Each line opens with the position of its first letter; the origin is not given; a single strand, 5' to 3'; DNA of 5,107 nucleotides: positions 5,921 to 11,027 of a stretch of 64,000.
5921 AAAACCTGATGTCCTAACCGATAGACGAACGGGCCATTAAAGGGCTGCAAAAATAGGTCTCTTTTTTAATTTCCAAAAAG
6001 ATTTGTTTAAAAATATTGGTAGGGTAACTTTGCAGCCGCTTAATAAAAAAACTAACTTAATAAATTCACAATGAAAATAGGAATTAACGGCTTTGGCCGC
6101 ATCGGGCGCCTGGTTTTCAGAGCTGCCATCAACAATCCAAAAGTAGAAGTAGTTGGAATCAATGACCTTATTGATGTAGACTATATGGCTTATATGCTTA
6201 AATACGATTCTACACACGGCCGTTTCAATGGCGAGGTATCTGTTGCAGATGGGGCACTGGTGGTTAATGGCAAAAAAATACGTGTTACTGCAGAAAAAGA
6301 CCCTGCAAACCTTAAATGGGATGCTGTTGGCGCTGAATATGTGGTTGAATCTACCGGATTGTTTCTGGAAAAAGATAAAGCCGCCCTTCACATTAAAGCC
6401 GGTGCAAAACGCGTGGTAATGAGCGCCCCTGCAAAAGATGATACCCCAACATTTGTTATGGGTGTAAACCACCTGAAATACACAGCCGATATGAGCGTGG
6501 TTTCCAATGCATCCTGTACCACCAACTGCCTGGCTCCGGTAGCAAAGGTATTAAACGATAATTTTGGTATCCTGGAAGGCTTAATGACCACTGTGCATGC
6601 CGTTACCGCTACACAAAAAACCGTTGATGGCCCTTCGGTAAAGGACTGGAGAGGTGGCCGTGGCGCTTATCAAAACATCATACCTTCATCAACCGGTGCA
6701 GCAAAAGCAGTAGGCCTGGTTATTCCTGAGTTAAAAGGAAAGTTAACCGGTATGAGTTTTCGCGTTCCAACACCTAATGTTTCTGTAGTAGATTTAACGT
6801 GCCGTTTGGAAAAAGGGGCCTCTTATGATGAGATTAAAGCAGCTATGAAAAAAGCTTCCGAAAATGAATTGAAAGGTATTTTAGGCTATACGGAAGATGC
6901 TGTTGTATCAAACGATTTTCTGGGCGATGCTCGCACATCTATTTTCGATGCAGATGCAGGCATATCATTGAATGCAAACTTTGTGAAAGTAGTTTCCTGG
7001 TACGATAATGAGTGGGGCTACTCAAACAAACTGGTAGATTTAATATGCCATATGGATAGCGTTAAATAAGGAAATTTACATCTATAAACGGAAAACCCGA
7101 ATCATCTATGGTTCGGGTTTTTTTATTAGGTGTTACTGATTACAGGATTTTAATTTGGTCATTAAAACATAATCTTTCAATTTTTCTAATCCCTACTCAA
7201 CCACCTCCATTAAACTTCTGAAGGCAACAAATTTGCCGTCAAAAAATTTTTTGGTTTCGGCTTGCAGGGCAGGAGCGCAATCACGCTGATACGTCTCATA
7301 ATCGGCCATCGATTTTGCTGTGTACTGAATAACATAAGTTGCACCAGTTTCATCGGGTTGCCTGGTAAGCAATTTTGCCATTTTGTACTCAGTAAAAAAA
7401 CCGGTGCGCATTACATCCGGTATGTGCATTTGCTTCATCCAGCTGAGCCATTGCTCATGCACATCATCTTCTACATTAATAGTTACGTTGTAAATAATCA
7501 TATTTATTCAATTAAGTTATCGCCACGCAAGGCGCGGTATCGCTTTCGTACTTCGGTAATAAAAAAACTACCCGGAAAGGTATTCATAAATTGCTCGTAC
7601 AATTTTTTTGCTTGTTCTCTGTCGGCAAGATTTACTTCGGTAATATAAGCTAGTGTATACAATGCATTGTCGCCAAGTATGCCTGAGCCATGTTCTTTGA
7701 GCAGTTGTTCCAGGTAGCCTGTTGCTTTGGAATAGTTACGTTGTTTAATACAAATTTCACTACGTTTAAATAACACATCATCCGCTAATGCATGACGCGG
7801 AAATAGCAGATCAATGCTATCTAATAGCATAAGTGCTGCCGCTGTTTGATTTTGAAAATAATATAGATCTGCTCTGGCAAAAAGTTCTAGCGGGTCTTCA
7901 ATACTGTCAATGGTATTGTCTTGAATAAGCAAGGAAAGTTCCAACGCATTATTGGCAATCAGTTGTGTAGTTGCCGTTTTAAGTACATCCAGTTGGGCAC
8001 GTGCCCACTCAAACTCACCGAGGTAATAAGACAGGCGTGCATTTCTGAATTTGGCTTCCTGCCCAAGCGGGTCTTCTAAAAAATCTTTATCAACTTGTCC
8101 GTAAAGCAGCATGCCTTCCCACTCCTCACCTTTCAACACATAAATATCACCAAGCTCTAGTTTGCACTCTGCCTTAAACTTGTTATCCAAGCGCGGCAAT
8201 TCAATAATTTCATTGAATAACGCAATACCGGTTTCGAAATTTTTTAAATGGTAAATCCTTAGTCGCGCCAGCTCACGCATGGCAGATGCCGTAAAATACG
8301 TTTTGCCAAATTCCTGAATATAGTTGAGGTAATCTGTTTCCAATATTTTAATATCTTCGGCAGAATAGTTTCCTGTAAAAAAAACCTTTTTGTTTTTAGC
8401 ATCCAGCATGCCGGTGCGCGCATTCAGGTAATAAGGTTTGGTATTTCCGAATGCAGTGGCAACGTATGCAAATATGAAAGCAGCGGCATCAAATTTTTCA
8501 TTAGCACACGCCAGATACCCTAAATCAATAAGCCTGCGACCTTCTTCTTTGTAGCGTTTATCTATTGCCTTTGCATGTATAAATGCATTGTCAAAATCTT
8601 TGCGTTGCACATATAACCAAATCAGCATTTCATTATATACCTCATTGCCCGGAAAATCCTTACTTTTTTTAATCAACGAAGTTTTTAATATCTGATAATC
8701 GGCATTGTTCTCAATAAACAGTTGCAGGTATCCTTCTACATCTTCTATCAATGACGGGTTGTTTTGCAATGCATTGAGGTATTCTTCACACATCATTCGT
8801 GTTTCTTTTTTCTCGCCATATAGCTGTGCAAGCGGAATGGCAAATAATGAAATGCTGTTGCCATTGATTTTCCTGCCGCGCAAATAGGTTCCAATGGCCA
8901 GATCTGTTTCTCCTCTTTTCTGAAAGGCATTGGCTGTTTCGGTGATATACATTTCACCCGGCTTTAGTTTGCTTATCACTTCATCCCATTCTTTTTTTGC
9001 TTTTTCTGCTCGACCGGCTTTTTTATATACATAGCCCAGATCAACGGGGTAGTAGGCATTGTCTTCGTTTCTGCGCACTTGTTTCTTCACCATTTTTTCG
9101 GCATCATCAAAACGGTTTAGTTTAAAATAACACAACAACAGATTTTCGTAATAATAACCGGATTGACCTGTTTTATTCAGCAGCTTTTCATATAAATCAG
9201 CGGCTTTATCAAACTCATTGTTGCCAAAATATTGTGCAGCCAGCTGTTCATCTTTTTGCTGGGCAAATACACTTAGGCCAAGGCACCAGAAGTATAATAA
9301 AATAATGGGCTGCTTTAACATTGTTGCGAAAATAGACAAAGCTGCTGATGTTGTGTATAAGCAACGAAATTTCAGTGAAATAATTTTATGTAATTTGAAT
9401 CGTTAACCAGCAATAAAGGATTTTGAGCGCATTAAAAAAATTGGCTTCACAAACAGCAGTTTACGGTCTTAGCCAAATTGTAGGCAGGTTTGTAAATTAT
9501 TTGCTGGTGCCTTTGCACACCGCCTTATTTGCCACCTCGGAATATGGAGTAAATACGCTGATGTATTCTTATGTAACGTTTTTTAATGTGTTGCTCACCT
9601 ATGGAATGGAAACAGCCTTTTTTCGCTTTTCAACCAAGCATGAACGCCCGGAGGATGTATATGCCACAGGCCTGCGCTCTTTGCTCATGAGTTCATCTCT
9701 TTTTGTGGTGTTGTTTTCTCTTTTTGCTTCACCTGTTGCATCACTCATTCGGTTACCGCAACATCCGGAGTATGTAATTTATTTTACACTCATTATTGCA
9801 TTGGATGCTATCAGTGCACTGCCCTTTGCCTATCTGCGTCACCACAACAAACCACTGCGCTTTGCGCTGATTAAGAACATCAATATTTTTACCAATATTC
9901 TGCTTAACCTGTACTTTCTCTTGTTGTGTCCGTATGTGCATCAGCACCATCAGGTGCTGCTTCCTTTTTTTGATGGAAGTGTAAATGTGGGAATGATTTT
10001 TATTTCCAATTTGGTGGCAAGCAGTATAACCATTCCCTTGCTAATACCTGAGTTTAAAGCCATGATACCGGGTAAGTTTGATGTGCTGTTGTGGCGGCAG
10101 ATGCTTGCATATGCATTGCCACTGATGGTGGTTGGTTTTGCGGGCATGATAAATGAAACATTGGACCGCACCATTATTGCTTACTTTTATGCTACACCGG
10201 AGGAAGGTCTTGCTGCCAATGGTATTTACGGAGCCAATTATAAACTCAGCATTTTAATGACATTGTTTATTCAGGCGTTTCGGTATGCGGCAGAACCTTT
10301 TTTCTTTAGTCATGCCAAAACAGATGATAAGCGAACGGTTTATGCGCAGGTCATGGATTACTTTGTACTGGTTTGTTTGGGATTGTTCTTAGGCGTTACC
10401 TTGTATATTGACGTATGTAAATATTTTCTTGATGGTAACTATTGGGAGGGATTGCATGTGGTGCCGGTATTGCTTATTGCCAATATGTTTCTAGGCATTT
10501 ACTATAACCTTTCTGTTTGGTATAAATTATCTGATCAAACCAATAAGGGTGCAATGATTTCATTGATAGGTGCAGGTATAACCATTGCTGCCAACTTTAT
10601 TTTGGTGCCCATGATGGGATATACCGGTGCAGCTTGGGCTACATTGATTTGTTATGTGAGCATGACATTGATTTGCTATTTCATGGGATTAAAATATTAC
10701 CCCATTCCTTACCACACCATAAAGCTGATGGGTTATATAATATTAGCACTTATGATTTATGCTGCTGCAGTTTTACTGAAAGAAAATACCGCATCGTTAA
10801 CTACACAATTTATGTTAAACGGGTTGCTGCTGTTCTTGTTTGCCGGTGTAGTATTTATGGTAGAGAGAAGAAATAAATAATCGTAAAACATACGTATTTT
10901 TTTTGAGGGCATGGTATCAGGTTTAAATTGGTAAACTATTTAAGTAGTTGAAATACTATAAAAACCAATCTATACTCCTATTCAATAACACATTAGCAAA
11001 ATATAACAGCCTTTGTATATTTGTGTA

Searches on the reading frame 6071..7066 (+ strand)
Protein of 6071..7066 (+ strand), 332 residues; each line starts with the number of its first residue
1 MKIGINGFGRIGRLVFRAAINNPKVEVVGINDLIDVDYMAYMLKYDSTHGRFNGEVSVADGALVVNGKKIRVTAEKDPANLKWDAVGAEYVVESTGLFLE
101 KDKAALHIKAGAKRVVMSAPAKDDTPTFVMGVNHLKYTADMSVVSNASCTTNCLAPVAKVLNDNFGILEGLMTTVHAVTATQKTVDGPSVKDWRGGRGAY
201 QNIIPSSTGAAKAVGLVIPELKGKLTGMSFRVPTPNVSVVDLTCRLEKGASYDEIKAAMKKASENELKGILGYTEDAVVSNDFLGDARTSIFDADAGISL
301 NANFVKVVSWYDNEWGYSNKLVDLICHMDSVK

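Call 72: search_protein_families(library=pfam, proteins=[window:6071-7066:+], max_evalue=0.00001)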
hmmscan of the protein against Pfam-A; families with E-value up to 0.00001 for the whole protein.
window:6071-7066:+ (332 aa): 2 families
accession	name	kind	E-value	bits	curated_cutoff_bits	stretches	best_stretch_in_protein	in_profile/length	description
PF02800.25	Gp_dh_C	-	1.2e-70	236.6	24.4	1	154-311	1-158/158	Glyceraldehyde 3-phosphate dehydrogenase, C-terminal domain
PF00044.30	Gp_dh_N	-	1.5e-42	144.4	31.7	1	1-100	1-100/101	Glyceraldehyde 3-phosphate dehydrogenase, NAD binding domain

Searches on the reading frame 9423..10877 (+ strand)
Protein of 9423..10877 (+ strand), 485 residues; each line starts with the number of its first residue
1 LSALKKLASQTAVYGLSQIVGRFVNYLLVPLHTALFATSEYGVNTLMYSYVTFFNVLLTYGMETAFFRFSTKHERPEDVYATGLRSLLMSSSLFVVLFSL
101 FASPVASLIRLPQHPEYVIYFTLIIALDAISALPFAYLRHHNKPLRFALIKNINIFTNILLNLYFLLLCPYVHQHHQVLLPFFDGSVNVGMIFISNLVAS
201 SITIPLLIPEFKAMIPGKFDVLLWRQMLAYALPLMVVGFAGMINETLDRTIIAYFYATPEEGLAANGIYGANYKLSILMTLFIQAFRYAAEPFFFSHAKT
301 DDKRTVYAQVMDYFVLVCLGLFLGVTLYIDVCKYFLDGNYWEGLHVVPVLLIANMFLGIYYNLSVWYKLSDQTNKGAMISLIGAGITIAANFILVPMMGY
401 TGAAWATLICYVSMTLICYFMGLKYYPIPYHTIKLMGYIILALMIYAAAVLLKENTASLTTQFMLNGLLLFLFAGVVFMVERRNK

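Call 72: search_protein_families(library=pfam, proteins=[window:9423-10877:+], max_evalue=0.00001)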
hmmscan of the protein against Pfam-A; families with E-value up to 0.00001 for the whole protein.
window:9423-10877:+ (485 aa): 1 family
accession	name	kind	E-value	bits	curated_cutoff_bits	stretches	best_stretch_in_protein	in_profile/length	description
PF01943.22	Polysacc_synt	-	4.7e-08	33.2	28.2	1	10-292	4-268/274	Polysaccharide biosynthesis protein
